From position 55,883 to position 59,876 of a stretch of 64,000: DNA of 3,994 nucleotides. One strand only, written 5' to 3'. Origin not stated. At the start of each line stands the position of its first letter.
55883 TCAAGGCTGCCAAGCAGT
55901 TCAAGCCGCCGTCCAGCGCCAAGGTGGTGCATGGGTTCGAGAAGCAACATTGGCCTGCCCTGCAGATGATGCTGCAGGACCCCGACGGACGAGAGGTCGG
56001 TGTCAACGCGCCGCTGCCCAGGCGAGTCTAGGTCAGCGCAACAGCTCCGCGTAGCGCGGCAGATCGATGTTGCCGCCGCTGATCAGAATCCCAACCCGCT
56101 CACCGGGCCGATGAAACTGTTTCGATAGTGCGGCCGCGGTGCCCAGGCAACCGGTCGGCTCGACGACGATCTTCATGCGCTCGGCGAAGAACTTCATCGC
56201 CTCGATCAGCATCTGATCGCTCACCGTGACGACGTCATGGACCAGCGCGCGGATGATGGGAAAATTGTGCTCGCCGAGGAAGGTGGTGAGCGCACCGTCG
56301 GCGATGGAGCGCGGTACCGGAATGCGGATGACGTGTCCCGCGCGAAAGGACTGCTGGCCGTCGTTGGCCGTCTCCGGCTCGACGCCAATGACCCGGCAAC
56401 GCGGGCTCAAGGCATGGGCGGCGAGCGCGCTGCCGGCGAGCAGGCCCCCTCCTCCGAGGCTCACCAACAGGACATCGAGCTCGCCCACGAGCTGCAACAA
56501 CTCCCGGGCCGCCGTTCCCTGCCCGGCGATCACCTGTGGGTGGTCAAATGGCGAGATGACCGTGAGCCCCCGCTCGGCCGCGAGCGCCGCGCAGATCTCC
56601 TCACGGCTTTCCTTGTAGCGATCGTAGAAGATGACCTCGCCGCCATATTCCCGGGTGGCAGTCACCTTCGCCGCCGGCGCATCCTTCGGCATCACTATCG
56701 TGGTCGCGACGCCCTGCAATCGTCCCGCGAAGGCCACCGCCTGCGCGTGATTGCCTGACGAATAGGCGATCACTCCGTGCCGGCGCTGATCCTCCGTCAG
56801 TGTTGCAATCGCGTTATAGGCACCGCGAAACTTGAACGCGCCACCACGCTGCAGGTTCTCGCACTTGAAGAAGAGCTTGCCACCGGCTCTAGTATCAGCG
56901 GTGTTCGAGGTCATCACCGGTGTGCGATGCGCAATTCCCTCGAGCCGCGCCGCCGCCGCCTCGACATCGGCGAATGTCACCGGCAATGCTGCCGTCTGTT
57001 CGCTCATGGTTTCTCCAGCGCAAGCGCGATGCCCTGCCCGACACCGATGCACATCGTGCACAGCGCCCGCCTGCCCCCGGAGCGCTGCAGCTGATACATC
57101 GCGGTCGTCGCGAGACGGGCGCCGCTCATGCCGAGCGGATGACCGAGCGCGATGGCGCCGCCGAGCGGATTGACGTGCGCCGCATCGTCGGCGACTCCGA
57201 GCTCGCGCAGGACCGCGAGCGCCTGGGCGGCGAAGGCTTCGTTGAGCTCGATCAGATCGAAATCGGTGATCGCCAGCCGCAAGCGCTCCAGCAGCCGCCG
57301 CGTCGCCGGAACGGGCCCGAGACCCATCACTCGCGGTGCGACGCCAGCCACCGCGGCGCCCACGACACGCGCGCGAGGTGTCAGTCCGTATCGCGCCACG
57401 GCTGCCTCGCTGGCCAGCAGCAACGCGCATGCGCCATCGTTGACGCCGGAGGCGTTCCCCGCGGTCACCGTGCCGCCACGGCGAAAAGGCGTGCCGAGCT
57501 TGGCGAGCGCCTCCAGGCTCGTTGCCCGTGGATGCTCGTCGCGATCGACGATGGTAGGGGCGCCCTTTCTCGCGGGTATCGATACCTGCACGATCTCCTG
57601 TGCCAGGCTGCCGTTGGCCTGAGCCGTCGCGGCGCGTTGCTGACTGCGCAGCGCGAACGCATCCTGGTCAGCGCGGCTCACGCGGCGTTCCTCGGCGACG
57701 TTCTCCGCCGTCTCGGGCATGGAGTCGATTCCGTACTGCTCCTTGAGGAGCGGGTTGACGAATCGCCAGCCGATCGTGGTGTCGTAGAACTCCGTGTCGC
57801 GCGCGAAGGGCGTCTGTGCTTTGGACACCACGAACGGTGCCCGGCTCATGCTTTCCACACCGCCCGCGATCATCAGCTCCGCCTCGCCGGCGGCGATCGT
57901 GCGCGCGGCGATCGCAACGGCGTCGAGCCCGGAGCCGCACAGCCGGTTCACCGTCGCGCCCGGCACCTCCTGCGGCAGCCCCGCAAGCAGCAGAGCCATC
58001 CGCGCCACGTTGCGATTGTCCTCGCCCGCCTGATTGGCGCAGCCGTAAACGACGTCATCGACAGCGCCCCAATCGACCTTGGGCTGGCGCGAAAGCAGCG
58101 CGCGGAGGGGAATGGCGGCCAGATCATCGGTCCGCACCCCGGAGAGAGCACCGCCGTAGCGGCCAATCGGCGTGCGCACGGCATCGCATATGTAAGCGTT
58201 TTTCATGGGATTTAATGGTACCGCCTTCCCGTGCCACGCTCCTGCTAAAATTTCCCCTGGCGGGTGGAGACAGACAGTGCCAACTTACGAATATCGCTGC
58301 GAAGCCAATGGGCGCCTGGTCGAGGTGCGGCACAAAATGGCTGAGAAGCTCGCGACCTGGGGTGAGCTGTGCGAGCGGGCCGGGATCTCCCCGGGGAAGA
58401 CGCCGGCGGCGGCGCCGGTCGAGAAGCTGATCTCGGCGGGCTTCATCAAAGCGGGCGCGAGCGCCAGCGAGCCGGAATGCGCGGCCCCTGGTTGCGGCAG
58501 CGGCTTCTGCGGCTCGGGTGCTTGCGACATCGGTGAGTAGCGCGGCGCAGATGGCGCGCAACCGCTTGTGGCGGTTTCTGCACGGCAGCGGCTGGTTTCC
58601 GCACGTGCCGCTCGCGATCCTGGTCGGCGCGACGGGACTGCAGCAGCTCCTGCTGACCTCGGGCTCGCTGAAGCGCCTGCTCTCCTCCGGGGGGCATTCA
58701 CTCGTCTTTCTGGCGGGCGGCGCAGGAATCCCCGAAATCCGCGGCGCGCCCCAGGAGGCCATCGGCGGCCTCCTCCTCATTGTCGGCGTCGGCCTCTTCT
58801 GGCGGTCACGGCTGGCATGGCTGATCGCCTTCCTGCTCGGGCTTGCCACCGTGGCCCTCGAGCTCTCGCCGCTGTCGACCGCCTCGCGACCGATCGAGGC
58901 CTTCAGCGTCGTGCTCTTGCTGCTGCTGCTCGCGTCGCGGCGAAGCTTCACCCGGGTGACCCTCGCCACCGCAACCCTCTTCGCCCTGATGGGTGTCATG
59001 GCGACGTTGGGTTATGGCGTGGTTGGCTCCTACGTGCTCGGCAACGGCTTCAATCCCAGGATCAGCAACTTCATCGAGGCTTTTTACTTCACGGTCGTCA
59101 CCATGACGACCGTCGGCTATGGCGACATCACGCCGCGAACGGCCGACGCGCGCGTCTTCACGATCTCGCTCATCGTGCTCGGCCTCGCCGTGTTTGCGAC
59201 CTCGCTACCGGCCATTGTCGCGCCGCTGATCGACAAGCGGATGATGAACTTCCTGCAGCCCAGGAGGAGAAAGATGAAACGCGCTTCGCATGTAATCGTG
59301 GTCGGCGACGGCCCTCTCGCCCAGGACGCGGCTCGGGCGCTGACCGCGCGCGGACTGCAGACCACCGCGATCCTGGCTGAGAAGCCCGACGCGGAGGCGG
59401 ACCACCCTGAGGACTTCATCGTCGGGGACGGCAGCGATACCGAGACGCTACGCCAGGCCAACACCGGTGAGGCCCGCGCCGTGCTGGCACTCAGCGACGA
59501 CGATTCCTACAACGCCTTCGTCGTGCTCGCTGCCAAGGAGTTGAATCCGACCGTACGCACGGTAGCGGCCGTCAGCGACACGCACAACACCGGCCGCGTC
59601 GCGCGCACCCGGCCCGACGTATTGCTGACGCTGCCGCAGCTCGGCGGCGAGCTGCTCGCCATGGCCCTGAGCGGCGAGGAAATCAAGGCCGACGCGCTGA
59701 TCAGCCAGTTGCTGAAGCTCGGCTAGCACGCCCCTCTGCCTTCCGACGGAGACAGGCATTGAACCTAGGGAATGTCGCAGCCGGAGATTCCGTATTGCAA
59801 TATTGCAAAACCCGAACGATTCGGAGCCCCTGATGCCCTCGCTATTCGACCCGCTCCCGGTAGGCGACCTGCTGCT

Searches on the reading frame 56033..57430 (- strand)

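Call 80: search_protein_families(library=pfam, proteins=[window:56033-57430:-], max_evalue=0.00001)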
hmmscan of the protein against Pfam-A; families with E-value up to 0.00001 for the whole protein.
window:56033-57430:- (465 aa): 1 family
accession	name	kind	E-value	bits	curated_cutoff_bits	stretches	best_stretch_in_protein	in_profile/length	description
PF00291.31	PALP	-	1.3e-76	258.2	35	1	168-452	6-295/295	Pyridoxal-phosphate dependent enzyme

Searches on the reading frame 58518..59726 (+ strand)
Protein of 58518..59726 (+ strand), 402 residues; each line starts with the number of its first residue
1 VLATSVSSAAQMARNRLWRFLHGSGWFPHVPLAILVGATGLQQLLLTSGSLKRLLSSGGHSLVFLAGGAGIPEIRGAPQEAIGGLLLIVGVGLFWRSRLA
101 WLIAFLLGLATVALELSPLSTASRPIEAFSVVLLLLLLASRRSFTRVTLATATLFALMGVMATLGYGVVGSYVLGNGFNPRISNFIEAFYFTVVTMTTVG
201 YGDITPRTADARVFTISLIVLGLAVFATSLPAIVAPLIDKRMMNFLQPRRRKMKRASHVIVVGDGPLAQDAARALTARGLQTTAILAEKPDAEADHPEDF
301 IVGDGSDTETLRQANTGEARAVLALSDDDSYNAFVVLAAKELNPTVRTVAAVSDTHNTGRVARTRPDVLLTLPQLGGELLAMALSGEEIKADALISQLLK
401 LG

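Call 80: search_protein_families(library=pfam, proteins=[window:58518-59726:+], max_evalue=0.00001)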
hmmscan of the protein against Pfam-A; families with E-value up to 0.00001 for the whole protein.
window:58518-59726:+ (402 aa): 3 families
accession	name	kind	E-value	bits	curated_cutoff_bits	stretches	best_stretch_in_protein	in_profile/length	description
PF07885.22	Ion_trans_2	-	1.3e-16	60.7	22.5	1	168-233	11-73/79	Ion channel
PF02254.24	TrkA_N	-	5.5e-16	59.4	23.8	1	259-358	1-102/116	TrkA-N domain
PF00520.37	Ion_trans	-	3.6e-08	33.4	25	1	136-234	121-230/241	Ion transport protein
